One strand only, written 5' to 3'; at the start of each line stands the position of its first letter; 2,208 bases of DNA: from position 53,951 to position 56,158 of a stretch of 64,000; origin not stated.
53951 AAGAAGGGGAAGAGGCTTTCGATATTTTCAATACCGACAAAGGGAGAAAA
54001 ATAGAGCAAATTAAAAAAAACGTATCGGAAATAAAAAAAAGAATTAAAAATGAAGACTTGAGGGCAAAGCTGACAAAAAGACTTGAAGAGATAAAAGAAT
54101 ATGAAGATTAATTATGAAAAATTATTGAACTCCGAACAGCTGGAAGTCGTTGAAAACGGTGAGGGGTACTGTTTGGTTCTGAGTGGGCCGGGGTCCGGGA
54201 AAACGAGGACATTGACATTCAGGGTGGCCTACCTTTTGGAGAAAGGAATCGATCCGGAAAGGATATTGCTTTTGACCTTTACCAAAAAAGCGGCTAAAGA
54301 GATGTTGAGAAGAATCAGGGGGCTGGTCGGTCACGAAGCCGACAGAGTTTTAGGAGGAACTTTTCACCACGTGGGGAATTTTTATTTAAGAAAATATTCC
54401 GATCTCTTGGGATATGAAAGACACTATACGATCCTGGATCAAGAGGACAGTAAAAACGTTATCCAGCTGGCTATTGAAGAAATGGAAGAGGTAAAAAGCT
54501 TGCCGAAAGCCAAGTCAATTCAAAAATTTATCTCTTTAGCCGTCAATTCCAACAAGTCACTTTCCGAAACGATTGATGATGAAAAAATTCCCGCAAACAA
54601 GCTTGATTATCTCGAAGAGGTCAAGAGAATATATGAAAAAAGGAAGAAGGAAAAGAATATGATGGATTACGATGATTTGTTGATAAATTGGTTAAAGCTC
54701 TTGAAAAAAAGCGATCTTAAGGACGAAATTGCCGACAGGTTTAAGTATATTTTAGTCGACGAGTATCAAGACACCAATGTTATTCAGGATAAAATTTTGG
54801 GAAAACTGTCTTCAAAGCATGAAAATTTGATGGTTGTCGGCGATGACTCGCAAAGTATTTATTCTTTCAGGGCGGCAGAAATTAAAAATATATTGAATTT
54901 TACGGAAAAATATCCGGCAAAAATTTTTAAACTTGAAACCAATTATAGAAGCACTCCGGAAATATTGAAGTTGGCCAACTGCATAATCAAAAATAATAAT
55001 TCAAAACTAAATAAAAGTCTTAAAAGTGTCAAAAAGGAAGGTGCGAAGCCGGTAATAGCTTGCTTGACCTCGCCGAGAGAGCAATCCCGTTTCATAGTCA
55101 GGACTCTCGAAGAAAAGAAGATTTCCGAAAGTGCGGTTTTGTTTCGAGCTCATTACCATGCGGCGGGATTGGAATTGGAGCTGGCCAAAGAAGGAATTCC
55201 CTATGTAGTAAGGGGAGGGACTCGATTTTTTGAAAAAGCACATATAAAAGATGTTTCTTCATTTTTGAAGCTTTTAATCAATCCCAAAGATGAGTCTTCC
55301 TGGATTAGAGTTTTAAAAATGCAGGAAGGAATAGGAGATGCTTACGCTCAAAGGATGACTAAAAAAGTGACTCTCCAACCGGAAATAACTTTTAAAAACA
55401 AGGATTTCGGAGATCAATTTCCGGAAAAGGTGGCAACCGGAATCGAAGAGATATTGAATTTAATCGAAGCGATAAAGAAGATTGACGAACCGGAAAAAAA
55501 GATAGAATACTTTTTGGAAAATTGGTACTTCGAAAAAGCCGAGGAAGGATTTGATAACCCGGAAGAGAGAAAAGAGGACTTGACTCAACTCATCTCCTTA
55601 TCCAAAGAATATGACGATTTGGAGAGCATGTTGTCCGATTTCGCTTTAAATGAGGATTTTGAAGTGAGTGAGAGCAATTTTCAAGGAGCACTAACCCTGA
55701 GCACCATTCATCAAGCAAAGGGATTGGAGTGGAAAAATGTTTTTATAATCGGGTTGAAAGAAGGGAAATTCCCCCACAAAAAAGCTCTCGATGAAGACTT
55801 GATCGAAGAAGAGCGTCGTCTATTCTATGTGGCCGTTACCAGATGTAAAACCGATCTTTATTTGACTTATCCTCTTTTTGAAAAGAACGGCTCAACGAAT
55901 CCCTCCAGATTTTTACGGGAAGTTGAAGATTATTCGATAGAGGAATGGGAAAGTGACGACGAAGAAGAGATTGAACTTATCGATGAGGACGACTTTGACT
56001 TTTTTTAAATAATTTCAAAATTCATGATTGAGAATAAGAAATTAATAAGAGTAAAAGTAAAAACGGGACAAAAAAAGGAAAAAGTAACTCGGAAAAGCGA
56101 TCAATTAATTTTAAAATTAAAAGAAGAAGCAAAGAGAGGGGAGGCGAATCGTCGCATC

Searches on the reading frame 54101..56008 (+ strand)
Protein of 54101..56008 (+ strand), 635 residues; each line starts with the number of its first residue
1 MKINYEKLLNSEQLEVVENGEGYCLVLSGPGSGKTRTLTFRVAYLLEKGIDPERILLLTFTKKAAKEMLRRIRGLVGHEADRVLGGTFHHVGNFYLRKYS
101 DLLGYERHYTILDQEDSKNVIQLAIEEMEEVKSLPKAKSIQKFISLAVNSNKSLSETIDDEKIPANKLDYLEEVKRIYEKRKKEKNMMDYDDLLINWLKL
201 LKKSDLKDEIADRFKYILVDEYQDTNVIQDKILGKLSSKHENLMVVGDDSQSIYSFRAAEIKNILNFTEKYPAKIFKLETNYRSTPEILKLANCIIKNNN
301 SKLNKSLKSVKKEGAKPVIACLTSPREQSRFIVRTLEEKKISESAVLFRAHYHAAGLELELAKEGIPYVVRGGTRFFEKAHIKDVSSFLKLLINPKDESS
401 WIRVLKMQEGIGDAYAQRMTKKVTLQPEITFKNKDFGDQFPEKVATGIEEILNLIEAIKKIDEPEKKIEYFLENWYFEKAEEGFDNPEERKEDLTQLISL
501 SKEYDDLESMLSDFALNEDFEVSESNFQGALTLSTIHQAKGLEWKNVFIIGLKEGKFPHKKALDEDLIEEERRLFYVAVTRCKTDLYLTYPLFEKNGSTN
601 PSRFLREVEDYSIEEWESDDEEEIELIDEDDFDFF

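Call 29: search_protein_families(library=pfam, proteins=[window:54101-56008:+], max_evalue=0.001)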
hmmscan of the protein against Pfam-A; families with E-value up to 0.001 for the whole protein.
window:54101-56008:+ (635 aa): 8 families
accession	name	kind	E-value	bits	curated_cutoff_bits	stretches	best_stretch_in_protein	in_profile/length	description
PF00580.27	UvrD-helicase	-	6.4e-76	256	23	1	9-272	1-271/271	UvrD/REP helicase N-terminal domain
PF13361.12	UvrD_C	-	4.5e-59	201.1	25.6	1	277-590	2-347/350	UvrD-like helicase C-terminal domain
PF13245.12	AAA_19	-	3.3e-22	79.5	25.1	1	20-257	10-134/134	AAA domain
PF13538.12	UvrD_C_2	-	1.3e-10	41.4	27.4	1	532-588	3-51/52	UvrD-like helicase C-terminal domain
PF01443.25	Viral_helicase1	-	7.7e-08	32.9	21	0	197-290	46-133/228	Viral superfamily 1 RNA helicase core domain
PF13604.12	AAA_30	-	9.5e-06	25.9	27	0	9-74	2-67/191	AAA domain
PF04851.21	ResIII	-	3.6e-05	24.2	22.5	0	17-81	19-82/164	Type III restriction enzyme, res subunit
PF13087.12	AAA_12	-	0.00048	20.2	27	0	268-318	10-56/195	AAA domain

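Call 79: search_protein_families(library=padloc, proteins=[window:54101-56008:+], max_evalue=0.001)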
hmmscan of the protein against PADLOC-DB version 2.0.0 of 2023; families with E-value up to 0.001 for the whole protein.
window:54101-56008:+ (635 aa): 50 families (the best 25 are shown)
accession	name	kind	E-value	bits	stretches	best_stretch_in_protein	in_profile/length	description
PDLC00114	GajB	-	2.4e-90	301.9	1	8-609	7-630/635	UrvD helicase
PDLC00132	GajB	-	4.6e-89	297.7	1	9-608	4-623/625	UrvD helicase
PDLC03802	RTasHel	-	2.2e-87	292.5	2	6-417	3-385/675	DRT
PDLC00117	GajB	-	2.3e-75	252.3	1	9-610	16-598/604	UrvD helicase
PDLC00127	GajB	-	2e-57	193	2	6-291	6-284/594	UrvD helicase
PDLC00130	GajB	-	3.1e-50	169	2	9-367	4-362/589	UrvD helicase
PDLC00103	GajB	-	2.9e-49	166.5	1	9-591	17-577/612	UrvD helicase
PDLC00119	GajB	-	5.5e-47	159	2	25-321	19-320/565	UrvD helicase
PDLC00121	GajB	-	2.9e-46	156.2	2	10-369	7-361/565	UrvD helicase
PDLC00107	GajB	-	2.8e-45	153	2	4-369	11-374/587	UrvD helicase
PDLC00129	GajB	-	3.9e-40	136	2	9-358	12-365/594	UrvD helicase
PDLC00123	GajB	-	4.3e-40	135.8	2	10-312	6-275/540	UrvD helicase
PDLC00110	GajB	-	1.7e-38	130.7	2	10-308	47-374/725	UrvD helicase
PDLC00104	GajB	-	7.9e-37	125.2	2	12-304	7-257/574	UrvD helicase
PDLC00112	GajB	-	4.7e-36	122.6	1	9-313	7-310/581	UrvD helicase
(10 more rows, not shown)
